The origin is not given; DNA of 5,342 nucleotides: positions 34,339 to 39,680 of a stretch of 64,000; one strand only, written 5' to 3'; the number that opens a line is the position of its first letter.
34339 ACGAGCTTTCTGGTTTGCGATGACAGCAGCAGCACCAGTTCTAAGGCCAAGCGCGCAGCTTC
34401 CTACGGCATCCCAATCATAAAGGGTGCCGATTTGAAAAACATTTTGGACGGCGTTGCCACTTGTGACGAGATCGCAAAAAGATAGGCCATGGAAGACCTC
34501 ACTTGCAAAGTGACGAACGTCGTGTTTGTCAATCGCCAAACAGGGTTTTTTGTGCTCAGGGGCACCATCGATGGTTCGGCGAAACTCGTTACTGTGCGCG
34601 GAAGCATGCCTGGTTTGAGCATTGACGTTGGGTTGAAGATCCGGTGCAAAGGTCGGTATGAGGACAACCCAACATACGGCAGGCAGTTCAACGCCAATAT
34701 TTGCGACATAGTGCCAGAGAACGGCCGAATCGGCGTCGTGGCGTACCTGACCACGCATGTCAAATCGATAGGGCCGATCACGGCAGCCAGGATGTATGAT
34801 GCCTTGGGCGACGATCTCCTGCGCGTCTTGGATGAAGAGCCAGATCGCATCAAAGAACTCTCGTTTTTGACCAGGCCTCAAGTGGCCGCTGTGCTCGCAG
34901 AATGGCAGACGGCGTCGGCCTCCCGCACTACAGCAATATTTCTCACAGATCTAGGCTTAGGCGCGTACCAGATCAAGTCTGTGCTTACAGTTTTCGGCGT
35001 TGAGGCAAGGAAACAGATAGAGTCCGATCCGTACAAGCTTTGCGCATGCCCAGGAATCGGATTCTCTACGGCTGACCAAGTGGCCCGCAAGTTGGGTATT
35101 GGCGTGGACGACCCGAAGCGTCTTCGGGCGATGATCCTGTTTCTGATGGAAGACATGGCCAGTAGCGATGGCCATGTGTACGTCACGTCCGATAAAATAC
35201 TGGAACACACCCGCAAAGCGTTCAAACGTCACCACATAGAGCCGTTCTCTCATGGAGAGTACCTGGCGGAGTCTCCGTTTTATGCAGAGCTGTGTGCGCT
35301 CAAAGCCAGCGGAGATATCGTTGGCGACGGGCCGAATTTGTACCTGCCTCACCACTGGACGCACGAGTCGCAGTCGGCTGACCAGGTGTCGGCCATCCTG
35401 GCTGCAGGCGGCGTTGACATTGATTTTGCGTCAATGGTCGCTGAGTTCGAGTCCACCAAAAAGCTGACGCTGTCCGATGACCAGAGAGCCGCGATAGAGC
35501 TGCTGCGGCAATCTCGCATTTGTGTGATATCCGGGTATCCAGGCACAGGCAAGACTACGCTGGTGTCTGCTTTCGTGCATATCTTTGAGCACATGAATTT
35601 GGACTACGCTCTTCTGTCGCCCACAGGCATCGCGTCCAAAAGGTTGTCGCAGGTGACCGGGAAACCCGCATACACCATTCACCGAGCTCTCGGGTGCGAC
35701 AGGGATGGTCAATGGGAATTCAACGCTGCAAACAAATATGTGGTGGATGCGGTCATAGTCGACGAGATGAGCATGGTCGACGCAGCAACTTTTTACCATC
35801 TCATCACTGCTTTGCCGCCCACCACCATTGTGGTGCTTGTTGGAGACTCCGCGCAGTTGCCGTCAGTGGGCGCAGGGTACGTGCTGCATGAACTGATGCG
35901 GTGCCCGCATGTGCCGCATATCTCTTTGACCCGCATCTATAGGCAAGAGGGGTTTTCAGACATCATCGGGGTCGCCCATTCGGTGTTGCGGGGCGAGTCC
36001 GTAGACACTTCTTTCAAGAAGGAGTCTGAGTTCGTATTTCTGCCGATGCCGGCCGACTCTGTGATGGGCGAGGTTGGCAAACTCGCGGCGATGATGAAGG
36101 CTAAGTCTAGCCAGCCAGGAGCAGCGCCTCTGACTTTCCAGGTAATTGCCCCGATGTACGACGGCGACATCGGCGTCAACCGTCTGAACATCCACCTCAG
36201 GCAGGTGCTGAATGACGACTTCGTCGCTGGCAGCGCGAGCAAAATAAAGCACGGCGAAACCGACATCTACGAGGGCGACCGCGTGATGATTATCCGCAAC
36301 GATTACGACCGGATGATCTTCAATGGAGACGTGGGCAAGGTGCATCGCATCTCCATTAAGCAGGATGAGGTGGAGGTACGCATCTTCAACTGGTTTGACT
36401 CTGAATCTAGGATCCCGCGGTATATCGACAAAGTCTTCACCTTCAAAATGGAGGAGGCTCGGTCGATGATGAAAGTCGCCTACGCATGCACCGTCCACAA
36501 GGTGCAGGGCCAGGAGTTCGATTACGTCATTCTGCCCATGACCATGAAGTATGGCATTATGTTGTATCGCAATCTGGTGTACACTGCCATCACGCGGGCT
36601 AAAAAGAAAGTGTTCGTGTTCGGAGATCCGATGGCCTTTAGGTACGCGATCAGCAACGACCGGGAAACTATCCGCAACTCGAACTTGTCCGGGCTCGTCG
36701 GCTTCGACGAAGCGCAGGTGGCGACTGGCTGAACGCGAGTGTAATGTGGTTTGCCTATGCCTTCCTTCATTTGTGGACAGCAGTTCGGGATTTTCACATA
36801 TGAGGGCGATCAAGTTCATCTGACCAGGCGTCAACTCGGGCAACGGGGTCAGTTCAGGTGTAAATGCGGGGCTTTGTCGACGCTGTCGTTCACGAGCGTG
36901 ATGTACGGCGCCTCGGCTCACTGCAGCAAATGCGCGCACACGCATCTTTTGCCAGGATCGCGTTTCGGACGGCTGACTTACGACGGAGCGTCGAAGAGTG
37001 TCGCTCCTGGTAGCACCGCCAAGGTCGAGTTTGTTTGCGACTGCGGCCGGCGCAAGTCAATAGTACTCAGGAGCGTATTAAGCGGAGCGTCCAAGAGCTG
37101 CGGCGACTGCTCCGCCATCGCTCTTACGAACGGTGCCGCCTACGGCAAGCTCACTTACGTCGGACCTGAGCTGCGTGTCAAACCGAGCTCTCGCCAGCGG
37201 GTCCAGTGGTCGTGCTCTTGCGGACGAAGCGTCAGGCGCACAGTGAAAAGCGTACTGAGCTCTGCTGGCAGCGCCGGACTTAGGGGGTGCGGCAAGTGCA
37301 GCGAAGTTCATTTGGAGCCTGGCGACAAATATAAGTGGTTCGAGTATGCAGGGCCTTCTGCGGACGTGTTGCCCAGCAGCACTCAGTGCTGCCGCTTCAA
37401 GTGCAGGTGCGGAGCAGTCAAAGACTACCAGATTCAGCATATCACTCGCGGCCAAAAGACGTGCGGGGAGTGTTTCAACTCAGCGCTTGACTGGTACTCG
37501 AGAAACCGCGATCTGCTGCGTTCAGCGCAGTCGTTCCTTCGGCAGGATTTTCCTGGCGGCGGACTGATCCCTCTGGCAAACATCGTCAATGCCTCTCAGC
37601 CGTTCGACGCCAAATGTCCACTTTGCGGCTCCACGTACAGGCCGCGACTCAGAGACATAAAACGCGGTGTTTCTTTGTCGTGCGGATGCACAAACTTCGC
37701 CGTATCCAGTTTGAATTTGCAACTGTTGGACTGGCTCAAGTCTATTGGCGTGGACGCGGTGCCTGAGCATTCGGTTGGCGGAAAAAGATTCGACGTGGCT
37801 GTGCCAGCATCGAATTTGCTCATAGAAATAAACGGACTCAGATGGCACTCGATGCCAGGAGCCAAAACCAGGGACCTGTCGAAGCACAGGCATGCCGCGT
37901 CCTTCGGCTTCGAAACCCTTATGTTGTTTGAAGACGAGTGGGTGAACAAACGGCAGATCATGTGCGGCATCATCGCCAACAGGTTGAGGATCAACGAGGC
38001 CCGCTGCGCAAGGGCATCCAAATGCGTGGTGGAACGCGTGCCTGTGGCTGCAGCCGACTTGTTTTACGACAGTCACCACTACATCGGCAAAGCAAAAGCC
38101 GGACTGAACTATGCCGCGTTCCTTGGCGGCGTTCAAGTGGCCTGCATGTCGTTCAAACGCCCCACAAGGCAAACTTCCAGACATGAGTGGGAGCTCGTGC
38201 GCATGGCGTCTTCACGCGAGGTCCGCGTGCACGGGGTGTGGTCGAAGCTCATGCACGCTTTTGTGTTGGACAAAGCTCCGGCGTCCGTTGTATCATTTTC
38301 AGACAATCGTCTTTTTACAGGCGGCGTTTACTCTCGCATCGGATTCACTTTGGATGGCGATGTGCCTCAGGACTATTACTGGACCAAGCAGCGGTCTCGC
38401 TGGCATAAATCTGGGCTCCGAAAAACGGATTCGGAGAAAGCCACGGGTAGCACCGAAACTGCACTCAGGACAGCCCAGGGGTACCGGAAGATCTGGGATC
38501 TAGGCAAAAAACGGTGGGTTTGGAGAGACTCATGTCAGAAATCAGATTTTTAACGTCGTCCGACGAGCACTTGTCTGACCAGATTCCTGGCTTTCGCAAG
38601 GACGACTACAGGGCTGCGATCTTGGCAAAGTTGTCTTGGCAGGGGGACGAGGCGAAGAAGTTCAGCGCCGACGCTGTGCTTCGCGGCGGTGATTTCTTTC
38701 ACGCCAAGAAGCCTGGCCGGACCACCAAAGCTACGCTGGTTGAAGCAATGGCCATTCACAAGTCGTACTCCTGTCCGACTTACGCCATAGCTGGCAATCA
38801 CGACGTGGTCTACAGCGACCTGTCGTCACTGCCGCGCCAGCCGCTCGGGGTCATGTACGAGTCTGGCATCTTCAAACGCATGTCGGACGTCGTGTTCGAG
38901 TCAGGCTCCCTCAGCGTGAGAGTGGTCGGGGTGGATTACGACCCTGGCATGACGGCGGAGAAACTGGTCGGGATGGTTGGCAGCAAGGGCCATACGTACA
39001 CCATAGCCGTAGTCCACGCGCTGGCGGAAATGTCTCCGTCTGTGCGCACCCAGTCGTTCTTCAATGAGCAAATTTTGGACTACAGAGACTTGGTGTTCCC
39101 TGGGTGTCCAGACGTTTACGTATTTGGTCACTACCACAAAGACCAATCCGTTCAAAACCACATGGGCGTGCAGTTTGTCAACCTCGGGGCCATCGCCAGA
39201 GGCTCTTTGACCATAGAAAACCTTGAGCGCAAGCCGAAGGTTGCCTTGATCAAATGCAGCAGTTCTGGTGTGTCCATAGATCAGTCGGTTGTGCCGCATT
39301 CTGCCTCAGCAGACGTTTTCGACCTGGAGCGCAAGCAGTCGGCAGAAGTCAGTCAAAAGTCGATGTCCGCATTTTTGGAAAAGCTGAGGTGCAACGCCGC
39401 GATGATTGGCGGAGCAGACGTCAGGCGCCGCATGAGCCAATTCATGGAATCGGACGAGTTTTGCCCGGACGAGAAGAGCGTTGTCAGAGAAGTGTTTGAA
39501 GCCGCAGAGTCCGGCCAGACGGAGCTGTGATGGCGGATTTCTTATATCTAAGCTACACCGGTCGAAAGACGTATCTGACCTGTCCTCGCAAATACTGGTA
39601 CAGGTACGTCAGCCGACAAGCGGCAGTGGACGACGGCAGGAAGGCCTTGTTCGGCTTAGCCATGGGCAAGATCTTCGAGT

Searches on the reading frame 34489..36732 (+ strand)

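Call 94: search_protein_families(library=phrogs, proteins=[window:34489-36732:+], max_evalue=0.0001)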
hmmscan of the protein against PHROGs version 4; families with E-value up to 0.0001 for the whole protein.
window:34489-36732:+ (747 aa): 5 families
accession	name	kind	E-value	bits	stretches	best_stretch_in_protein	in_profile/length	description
phrog_4412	-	DNA, RNA and nucleotide metabolism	4.7e-127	426.3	1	4-737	10-738/743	exonuclease V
phrog_325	-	DNA, RNA and nucleotide metabolism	2e-59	202.8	1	315-727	458-883/986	Dda-like helicase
phrog_1967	-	DNA, RNA and nucleotide metabolism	1.6e-11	44.6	0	667-723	608-679/776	DNA helicase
phrog_25411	-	unknown function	5.8e-08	32.8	0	316-364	202-252/627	-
phrog_170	-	other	9.6e-07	29.5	0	325-361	72-109/323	PhoH-like phosphate starvation-inducible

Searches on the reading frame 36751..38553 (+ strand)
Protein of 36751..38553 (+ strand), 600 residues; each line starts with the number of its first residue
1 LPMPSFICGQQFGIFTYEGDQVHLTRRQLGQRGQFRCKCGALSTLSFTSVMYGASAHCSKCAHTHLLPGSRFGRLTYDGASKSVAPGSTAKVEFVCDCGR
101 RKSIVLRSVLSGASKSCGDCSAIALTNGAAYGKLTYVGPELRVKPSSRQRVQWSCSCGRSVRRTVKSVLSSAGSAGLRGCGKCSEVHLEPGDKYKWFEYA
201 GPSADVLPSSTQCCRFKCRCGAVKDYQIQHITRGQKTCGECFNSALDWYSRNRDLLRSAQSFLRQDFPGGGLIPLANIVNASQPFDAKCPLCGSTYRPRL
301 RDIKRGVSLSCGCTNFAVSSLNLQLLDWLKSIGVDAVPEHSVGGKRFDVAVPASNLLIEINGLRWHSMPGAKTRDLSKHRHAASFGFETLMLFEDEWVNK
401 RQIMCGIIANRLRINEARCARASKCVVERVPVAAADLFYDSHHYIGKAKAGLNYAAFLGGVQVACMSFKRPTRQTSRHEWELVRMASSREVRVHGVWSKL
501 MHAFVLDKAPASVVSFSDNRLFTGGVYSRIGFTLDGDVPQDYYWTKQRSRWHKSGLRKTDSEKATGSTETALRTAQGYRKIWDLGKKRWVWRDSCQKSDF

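Call 94: search_protein_families(library=phrogs, proteins=[window:36751-38553:+], max_evalue=0.0001)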
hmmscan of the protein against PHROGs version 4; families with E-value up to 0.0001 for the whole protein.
window:36751-38553:+ (600 aa): 7 families
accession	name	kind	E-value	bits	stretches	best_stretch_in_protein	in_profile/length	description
phrog_559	-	DNA, RNA and nucleotide metabolism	7.4e-66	224.2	1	28-594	21-602/607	HNH endonuclease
phrog_3339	-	DNA, RNA and nucleotide metabolism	5.4e-53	181.9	1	313-592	247-534/536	homing endonuclease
phrog_29804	-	unknown function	5.8e-21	76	1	347-551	278-477/534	-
phrog_374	-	DNA, RNA and nucleotide metabolism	8.1e-08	32.5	1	31-198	152-317/617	HNH endonuclease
phrog_9902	-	unknown function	4.4e-07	30.6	1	310-382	71-140/210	-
phrog_22195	-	unknown function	1.6e-06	28.9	0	61-120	4-58/148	-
phrog_4538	-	unknown function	3.2e-06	27.3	0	284-363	197-278/447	-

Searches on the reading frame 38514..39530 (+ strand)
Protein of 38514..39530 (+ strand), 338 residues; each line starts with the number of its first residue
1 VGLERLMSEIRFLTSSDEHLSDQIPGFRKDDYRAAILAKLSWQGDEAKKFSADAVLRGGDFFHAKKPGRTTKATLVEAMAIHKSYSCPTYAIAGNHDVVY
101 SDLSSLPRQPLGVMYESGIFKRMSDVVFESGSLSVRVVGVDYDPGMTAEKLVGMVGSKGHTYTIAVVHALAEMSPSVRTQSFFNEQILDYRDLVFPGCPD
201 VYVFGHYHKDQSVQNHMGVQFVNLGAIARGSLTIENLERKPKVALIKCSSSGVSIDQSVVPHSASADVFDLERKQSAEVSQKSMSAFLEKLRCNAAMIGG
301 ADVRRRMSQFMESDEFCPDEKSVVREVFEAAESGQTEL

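Call 94: search_protein_families(library=phrogs, proteins=[window:38514-39530:+], max_evalue=0.0001)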
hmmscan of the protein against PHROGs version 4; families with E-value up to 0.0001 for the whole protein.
window:38514-39530:+ (338 aa): 1 family
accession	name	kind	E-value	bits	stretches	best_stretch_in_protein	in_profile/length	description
phrog_1649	-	other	2.6e-05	24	0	45-98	57-105/308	metallo-phosphoesterase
